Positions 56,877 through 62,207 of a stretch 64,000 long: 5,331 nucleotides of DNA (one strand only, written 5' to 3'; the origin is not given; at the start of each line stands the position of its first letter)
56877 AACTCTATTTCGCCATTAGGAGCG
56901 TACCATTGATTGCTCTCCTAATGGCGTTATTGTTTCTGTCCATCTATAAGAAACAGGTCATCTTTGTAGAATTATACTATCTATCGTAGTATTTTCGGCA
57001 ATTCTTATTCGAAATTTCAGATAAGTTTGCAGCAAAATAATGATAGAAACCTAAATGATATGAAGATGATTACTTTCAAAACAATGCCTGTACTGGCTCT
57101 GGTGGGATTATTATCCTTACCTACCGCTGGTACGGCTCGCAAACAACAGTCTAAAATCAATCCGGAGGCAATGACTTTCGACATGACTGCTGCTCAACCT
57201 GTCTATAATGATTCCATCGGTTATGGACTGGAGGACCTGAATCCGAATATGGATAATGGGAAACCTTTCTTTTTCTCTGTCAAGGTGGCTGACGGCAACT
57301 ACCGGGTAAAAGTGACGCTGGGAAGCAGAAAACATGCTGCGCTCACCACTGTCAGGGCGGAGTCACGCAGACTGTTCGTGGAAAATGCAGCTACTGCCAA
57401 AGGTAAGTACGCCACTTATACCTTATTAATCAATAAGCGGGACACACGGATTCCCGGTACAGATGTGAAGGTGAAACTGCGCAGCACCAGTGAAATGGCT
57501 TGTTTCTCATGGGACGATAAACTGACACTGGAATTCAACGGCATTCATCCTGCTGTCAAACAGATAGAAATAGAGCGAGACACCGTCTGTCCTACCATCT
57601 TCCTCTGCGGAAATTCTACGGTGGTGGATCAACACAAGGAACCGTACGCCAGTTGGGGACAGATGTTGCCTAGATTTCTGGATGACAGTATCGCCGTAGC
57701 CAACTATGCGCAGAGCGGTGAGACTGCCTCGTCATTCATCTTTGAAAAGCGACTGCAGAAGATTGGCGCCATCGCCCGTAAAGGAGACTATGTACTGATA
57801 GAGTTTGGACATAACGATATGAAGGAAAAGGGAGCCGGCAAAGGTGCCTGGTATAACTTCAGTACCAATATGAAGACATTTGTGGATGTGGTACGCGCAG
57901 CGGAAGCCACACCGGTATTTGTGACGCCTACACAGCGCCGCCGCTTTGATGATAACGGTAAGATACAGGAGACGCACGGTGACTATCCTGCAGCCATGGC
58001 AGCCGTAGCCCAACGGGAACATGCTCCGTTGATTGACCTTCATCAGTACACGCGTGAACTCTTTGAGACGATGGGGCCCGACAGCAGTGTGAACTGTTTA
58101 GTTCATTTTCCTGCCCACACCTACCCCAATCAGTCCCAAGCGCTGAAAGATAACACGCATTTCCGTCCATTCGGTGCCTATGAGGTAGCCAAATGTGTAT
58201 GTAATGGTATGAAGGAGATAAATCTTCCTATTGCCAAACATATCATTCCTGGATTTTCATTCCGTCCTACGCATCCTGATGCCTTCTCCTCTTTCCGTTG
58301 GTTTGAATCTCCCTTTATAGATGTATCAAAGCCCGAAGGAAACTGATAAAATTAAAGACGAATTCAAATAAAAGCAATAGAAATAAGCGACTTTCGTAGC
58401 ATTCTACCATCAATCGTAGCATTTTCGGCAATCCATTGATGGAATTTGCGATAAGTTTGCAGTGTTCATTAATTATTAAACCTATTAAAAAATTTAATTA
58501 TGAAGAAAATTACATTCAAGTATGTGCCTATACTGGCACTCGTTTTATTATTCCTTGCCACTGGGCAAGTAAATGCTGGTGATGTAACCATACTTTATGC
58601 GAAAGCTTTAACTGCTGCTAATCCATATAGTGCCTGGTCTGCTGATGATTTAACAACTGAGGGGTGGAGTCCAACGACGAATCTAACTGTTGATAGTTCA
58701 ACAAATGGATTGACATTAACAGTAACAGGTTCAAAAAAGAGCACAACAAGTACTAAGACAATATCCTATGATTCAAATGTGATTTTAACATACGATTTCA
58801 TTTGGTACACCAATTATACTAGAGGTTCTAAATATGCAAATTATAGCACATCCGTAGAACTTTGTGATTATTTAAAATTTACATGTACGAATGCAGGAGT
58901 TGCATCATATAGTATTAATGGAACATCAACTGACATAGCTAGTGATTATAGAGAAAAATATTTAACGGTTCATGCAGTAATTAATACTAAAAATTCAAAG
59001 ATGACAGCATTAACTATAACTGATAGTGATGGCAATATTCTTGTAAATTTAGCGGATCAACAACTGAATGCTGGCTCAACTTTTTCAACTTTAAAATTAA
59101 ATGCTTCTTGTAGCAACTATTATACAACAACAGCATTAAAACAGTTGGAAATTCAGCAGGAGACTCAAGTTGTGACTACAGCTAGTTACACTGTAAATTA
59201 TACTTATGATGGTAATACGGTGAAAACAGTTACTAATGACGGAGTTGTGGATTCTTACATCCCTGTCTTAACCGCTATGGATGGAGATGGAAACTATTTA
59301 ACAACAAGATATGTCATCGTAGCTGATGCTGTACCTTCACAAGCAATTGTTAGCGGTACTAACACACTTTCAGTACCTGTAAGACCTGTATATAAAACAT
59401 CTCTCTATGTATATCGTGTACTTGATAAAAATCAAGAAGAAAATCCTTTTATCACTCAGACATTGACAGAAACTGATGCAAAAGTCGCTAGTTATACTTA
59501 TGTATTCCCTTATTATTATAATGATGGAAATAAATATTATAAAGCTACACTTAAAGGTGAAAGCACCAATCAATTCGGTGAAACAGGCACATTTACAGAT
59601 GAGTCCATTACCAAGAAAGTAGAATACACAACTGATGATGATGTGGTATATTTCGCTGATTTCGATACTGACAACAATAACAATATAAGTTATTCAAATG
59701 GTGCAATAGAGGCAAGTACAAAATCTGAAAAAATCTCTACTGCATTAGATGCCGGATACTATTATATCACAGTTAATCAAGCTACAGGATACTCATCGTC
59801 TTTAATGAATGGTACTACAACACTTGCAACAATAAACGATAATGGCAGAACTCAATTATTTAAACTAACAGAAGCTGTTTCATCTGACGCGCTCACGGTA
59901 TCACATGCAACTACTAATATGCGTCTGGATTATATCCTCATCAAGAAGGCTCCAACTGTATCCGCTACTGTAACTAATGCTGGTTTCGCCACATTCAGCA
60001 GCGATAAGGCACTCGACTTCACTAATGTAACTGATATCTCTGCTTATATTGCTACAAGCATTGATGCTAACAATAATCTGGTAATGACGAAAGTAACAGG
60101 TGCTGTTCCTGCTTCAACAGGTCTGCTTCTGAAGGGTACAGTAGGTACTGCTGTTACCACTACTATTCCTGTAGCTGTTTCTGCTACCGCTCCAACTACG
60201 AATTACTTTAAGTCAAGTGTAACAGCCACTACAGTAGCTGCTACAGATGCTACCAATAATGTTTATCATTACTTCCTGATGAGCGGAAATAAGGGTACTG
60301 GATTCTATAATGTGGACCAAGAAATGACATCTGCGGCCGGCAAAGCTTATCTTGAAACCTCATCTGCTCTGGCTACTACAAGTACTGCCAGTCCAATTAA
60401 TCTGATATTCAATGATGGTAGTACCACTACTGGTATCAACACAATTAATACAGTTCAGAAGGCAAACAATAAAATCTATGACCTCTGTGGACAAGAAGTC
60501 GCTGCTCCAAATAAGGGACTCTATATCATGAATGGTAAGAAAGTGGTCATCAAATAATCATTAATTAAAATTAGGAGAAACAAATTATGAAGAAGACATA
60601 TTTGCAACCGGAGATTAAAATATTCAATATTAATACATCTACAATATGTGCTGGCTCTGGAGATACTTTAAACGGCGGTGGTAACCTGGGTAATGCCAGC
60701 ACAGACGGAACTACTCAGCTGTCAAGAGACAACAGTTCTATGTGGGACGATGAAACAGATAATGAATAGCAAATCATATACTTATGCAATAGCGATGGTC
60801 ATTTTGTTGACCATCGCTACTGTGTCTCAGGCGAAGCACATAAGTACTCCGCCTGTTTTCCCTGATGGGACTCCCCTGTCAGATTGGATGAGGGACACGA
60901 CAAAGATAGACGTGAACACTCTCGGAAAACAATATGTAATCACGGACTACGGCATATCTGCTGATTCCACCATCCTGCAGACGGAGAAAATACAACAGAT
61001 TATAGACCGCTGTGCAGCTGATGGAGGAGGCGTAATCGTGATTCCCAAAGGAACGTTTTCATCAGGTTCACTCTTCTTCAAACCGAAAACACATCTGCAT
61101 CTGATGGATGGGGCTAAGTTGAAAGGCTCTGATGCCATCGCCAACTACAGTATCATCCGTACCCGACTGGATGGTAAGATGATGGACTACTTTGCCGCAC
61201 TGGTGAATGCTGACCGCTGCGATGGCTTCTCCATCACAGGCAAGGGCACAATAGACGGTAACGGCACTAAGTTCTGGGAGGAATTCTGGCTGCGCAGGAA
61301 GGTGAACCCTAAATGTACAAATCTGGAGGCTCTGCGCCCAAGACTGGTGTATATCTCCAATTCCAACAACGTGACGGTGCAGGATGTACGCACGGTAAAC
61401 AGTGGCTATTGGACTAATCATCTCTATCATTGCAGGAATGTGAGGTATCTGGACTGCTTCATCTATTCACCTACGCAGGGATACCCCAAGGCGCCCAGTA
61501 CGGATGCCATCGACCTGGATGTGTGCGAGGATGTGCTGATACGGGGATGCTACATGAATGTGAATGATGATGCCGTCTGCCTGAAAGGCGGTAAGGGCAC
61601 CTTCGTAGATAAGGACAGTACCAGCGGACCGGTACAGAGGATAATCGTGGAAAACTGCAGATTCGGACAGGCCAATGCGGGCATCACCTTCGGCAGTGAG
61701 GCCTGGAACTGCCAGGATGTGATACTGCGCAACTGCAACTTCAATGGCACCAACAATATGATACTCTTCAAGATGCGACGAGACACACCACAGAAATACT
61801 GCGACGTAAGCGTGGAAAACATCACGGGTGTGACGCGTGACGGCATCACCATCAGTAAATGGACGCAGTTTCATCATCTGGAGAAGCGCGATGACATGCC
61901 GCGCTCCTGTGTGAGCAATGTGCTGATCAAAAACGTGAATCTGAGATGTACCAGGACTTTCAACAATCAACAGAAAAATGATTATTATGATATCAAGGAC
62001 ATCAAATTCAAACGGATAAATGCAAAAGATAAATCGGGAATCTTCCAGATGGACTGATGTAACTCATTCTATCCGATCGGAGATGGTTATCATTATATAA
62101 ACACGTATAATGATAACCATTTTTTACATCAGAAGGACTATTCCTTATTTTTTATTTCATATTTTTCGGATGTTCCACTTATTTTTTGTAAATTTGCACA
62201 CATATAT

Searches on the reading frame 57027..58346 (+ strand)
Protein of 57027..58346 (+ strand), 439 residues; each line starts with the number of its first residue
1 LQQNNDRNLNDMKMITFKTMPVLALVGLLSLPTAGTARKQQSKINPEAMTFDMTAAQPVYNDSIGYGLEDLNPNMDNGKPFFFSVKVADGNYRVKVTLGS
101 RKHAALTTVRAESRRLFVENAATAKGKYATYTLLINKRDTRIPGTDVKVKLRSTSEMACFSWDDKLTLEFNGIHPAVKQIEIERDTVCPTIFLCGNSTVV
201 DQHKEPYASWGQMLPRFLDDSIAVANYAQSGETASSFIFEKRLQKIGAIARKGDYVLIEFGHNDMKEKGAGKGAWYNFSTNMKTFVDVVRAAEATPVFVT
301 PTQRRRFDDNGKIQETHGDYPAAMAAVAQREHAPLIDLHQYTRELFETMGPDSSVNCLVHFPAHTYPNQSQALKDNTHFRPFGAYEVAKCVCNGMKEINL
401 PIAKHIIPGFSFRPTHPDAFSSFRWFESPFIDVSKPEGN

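Call 36: search_protein_families(library=pfam, proteins=[window:57027-58346:+])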
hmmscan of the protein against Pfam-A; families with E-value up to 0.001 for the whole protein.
window:57027-58346:+ (439 aa): 2 families
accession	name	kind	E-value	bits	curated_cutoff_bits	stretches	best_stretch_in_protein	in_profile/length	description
PF13472.12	Lipase_GDSL_2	-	3.3e-15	57.5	32.9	1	196-346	4-157/178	GDSL-like Lipase/Acylhydrolase family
PF00657.28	Lipase_GDSL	-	9.5e-08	32.9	23.6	1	192-390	2-207/208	GDSL-like Lipase/Acylhydrolase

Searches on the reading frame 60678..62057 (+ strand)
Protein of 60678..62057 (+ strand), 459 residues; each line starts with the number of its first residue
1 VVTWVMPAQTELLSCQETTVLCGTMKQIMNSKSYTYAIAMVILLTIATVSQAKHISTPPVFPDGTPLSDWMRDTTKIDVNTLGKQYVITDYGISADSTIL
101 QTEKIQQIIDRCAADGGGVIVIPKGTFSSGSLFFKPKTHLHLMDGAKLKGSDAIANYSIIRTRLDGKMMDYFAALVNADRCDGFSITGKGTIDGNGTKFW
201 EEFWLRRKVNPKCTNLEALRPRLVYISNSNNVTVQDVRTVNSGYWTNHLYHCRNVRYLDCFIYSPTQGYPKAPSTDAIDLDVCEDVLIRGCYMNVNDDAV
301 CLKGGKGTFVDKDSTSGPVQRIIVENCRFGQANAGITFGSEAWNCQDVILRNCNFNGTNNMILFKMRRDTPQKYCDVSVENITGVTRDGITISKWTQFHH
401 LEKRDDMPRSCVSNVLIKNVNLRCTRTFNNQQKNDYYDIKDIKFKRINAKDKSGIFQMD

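Call 36: search_protein_families(library=pfam, proteins=[window:60678-62057:+])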
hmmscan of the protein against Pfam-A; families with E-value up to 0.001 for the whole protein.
window:60678-62057:+ (459 aa): 2 families
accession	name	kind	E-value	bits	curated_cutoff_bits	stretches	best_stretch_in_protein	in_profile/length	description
PF00295.23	Glyco_hydro_28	-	4.1e-21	75.8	22.9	1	162-394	39-251/324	Glycosyl hydrolases family 28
PF12708.12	Pect-lyase_RHGA_epim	-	6.1e-08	33.2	27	0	88-128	4-45/213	Rhamnogalacturonase A/epimerase, pectate lyase-like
